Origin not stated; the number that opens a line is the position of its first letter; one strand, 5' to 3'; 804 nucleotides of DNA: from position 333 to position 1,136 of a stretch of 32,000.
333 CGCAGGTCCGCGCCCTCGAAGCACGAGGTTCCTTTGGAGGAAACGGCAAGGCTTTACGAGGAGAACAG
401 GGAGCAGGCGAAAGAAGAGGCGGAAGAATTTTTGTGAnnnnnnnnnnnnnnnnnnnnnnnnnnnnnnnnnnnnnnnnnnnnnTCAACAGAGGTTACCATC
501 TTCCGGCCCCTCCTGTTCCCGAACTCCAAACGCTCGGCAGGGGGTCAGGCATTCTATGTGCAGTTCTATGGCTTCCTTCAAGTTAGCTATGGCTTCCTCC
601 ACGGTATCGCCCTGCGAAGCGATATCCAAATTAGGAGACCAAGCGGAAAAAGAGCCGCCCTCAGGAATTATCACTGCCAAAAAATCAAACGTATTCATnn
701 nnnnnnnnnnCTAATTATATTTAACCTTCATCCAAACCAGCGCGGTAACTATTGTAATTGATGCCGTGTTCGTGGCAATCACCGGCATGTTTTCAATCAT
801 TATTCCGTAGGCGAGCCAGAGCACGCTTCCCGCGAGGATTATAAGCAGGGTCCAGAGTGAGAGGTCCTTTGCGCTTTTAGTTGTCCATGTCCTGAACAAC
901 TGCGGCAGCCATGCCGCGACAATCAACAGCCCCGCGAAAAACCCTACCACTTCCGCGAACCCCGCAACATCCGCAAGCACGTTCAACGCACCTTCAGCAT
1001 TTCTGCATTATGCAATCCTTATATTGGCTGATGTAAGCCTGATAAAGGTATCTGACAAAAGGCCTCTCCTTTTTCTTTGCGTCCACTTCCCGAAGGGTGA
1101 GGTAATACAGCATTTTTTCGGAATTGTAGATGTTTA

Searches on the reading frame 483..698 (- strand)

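Call 84: search_protein_families(library=pfam, proteins=[window:483-698:-], max_evalue=0.01)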
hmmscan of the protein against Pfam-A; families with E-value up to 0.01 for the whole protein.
window:483-698:- (71 aa): 2 families
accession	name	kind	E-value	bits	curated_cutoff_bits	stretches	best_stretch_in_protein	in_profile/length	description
PF15919.11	HicB_lk_antitox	-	0.00022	21.8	27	1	27-51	24-48/123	HicB_like antitoxin of bacterial toxin-antitoxin system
PF24113.1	DUF7387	-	0.00042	21.1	27.9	1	26-49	33-56/85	Family of unknown function (DUF7387)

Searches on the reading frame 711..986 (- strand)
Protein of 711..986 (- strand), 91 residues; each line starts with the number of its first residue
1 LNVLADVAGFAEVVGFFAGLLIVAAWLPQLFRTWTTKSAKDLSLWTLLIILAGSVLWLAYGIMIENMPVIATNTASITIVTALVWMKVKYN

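Call 84: search_protein_families(library=pfam, proteins=[window:711-986:-], max_evalue=0.01)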
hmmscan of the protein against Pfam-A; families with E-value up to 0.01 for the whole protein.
window:711-986:- (91 aa): 3 families
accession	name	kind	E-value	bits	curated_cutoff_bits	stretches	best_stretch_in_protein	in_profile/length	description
PF04193.19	PQ-loop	-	3.1e-10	40.1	22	1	11-63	2-54/61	PQ loop repeat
PF03083.21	MtN3_slv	-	2.4e-08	34.4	23.7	1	13-90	5-82/87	Sugar efflux transporter for intercellular exchange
PF07578.16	LAB_N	-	0.0097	16.4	26.7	0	14-79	1-65/71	Lipid A Biosynthesis N-terminal domain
